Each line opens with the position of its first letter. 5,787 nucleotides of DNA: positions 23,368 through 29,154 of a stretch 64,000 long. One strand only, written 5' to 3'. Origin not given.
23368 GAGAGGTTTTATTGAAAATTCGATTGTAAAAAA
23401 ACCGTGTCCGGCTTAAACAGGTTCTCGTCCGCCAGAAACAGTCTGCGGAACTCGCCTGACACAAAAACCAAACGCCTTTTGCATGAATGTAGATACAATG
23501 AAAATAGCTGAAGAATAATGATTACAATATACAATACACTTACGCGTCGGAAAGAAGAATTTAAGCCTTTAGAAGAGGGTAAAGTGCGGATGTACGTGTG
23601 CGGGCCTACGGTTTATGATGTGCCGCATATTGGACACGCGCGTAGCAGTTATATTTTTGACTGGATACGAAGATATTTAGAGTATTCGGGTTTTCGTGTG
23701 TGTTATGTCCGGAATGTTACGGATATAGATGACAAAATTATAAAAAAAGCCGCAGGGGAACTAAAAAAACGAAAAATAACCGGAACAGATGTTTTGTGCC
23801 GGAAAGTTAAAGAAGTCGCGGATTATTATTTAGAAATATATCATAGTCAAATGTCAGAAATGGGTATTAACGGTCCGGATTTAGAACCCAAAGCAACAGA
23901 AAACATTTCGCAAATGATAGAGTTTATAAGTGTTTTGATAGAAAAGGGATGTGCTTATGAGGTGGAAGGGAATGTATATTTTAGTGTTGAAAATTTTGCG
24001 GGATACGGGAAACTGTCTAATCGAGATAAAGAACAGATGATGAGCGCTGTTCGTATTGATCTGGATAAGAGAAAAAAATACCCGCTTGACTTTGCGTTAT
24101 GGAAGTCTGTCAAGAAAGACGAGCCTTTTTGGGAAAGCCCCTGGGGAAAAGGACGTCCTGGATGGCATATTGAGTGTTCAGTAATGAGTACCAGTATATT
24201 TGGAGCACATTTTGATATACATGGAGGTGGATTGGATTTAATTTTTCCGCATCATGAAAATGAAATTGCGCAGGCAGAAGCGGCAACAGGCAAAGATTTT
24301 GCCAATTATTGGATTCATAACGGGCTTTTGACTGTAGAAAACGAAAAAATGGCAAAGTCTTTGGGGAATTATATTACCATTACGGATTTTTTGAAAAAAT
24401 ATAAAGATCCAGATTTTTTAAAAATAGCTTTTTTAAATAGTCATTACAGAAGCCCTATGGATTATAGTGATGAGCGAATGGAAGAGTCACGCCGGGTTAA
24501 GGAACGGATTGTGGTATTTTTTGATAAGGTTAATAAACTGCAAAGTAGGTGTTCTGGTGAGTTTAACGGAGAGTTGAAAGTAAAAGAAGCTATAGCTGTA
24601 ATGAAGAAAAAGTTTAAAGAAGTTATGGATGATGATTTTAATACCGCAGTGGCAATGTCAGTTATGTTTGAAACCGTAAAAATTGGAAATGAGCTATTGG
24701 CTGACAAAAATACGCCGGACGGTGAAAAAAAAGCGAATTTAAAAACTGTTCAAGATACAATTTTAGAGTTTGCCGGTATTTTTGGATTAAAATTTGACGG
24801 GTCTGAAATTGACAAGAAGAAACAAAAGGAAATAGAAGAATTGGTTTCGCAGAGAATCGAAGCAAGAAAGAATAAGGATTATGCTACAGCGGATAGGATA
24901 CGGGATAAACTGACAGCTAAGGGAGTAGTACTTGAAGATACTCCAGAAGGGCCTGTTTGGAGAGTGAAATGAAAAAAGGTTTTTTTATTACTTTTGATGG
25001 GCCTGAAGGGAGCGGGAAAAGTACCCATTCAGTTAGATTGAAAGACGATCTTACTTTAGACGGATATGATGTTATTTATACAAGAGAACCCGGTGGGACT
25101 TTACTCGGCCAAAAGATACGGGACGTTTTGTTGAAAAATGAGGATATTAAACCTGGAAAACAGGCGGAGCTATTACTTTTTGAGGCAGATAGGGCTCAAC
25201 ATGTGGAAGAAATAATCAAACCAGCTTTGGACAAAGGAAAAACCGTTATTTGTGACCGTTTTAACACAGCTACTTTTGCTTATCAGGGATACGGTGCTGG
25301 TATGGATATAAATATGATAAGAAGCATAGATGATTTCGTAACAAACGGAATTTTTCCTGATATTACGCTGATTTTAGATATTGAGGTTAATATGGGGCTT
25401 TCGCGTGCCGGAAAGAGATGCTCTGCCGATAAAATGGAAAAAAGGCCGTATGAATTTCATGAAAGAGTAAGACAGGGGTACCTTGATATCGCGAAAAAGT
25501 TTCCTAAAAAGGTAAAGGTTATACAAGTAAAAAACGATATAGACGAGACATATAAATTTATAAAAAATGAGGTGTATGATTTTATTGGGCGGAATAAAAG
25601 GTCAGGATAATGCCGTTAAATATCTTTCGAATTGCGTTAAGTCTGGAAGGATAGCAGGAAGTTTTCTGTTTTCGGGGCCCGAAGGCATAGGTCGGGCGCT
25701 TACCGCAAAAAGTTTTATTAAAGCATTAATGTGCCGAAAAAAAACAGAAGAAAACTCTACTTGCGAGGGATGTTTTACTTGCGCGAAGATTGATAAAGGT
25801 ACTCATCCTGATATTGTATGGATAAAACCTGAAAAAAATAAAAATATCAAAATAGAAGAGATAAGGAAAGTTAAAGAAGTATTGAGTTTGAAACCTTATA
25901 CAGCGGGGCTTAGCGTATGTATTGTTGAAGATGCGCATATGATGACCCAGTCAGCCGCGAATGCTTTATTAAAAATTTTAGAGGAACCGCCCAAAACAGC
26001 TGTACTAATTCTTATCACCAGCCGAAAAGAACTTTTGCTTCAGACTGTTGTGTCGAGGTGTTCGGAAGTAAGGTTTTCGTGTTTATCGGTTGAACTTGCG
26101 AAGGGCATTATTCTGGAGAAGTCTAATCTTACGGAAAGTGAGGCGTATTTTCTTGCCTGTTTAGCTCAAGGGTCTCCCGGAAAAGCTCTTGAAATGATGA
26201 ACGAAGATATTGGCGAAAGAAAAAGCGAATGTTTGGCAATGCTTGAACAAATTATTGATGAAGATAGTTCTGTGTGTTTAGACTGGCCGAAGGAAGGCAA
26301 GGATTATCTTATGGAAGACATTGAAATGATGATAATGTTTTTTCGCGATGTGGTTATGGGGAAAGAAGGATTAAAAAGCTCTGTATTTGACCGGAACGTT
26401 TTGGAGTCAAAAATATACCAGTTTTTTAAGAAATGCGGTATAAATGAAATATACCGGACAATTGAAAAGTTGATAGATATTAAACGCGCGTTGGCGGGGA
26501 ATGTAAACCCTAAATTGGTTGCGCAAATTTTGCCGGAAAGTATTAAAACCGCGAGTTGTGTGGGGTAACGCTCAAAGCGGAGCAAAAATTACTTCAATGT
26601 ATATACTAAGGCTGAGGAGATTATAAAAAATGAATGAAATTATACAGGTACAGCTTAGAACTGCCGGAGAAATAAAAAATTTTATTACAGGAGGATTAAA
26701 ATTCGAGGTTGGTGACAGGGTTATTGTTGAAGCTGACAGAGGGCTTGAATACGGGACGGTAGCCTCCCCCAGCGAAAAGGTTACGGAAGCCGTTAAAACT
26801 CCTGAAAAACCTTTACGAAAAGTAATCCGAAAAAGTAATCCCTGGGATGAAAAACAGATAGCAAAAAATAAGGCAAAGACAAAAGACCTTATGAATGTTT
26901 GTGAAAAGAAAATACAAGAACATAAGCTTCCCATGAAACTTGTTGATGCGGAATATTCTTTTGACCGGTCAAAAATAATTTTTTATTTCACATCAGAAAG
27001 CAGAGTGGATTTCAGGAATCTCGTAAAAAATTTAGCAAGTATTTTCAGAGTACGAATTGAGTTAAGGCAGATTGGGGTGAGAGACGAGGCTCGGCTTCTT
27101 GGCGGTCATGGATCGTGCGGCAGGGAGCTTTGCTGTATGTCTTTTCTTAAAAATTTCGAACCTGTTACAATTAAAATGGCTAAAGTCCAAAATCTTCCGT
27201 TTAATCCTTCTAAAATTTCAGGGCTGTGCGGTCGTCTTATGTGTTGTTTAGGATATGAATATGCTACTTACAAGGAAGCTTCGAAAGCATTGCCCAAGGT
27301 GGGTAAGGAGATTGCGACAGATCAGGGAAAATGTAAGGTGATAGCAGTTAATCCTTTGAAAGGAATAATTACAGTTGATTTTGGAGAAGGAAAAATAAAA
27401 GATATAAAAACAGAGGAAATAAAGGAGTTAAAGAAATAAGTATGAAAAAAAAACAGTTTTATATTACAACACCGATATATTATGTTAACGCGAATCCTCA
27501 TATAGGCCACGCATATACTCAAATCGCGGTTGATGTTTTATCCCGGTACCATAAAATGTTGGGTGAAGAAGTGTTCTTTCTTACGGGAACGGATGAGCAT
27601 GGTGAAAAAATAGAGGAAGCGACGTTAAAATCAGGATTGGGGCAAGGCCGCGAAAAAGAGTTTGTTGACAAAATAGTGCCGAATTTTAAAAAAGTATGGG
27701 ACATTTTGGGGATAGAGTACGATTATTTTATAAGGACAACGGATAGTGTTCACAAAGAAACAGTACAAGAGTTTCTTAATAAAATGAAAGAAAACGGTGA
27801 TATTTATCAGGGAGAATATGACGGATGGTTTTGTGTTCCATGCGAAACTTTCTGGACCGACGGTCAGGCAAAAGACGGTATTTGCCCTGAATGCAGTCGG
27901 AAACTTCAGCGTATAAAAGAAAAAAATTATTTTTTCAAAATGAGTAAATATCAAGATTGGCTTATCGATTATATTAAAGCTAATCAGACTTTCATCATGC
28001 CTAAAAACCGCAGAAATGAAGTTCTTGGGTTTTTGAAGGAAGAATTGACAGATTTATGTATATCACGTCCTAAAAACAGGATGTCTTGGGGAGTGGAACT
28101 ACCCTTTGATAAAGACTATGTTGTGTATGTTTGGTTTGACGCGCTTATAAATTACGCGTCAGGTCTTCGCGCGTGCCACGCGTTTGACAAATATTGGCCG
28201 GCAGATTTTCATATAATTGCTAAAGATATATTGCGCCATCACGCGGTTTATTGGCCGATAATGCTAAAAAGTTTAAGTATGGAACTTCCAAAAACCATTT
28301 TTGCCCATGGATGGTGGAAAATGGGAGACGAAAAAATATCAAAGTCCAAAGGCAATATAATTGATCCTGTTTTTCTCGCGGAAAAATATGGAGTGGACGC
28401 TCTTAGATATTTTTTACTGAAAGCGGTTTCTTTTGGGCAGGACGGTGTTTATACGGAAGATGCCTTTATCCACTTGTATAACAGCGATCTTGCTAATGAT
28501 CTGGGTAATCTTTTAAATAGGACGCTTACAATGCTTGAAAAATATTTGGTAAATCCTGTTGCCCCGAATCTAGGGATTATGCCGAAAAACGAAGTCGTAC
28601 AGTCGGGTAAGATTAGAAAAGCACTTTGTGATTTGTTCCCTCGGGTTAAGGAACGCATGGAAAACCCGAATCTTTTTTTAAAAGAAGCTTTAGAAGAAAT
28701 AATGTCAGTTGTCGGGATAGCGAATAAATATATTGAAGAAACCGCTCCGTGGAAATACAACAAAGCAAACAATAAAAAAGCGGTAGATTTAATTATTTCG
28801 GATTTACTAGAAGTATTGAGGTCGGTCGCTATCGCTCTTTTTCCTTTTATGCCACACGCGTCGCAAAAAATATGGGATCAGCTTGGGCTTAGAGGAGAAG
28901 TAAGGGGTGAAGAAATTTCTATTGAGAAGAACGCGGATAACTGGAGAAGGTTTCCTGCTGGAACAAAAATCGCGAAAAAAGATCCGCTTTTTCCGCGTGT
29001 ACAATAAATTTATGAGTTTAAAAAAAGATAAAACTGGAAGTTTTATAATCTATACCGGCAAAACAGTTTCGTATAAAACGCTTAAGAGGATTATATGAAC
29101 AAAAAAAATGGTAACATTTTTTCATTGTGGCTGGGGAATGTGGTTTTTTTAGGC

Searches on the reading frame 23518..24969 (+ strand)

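Call 62: search_protein_families(library=pfam, proteins=[window:23518-24969:+], max_evalue=0.00001)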
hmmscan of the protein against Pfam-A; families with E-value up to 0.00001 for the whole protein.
window:23518-24969:+ (484 aa): 5 families
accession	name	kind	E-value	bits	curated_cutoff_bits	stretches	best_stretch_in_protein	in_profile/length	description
PF01406.26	tRNA-synt_1e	-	4.3e-124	414.2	27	1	15-325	2-300/301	tRNA synthetases class I (C) catalytic domain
PF09190.17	DALR_2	-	4.1e-13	50.1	22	1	365-426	1-56/57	DALR domain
PF00133.28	tRNA-synt_1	-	3.2e-10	39.8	22.7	1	25-159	27-169/414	tRNA synthetases class I (I, L, M and V)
PF23493.1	CysS_C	-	6.3e-07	29.8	23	1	437-482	6-51/51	Cysteinyl-tRNA ligase anticodon binding domain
PF09334.17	tRNA-synt_1g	-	1.6e-06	27.6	20.1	0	255-318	305-368/391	tRNA synthetases class I (M)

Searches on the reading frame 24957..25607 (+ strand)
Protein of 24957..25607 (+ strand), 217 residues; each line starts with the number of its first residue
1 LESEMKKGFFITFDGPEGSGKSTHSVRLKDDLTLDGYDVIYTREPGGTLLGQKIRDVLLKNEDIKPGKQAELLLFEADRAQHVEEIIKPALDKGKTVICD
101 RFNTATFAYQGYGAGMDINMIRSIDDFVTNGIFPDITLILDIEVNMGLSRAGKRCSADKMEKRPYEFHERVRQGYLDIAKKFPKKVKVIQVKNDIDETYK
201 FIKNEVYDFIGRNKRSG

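Call 62: search_protein_families(library=pfam, proteins=[window:24957-25607:+], max_evalue=0.00001)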
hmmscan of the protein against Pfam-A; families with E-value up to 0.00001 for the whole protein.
window:24957-25607:+ (217 aa): 1 family
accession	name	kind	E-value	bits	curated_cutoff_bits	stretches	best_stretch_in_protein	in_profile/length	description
PF02223.23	Thymidylate_kin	-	3e-49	167.7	27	1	13-201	1-184/185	Thymidylate kinase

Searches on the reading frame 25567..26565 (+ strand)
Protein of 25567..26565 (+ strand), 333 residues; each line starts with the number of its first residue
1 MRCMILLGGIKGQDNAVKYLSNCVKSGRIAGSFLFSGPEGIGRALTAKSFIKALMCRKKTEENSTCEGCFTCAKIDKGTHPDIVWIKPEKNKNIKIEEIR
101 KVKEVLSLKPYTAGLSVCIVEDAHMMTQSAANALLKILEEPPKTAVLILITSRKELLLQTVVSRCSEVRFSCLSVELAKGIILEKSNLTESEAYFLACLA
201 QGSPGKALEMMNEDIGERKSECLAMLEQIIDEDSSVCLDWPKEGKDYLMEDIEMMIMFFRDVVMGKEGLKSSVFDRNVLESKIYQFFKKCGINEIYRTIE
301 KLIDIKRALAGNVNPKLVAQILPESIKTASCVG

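Call 62: search_protein_families(library=pfam, proteins=[window:25567-26565:+], max_evalue=0.00001)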
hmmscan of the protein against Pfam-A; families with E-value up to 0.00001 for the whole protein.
window:25567-26565:+ (333 aa): 1 family
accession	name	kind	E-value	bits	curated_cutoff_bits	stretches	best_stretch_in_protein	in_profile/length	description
PF13177.12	DNA_pol3_delta2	-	4.7e-51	173.4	27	1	12-171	1-158/161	DNA polymerase III, delta subunit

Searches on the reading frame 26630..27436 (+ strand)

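Call 62: search_protein_families(library=pfam, proteins=[window:26630-27436:+], max_evalue=0.00001)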
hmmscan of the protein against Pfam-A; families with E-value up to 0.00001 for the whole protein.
window:26630-27436:+ (269 aa): 1 family
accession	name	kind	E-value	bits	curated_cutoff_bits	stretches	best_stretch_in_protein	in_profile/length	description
PF04468.17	PSP1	-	2.3e-35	121.2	27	1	64-148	2-86/86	PSP1 C-terminal conserved region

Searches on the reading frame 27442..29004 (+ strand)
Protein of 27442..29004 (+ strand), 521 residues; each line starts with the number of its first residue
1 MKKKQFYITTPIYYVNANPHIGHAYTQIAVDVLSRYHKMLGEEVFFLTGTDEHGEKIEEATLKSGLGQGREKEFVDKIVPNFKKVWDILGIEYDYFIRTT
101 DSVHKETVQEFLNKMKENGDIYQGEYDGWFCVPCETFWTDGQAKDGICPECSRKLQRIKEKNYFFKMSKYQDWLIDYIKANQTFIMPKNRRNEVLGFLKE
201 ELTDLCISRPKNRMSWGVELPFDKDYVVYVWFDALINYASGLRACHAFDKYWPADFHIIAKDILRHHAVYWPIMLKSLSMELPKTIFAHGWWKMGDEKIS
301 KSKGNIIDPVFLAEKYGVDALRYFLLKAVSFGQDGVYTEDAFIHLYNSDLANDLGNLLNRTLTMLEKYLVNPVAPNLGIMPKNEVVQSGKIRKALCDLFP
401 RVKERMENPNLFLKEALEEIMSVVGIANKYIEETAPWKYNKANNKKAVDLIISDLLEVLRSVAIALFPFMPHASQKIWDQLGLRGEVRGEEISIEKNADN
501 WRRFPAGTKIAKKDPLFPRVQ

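Call 62: search_protein_families(library=pfam, proteins=[window:27442-29004:+], max_evalue=0.00001)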
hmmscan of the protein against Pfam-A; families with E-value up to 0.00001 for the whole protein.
window:27442-29004:+ (521 aa): 5 families
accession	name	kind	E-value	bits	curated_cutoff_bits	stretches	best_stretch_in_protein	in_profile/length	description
PF09334.17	tRNA-synt_1g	-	2.2e-104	349.8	20.1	2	158-362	178-391/391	tRNA synthetases class I (M)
PF00133.28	tRNA-synt_1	-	4.1e-30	105.3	22.7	2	2-222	21-245/414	tRNA synthetases class I (I, L, M and V)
PF01406.26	tRNA-synt_1e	-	3.9e-11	43.3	27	1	15-128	19-129/301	tRNA synthetases class I (C) catalytic domain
PF08264.19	Anticodon_1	-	3.8e-09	37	25.1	1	400-484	13-96/148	Anticodon-binding domain of tRNA ligase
PF19303.5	Anticodon_3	-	1.9e-07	31.5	23.5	1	403-520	26-135/152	Anticodon binding domain of methionyl tRNA ligase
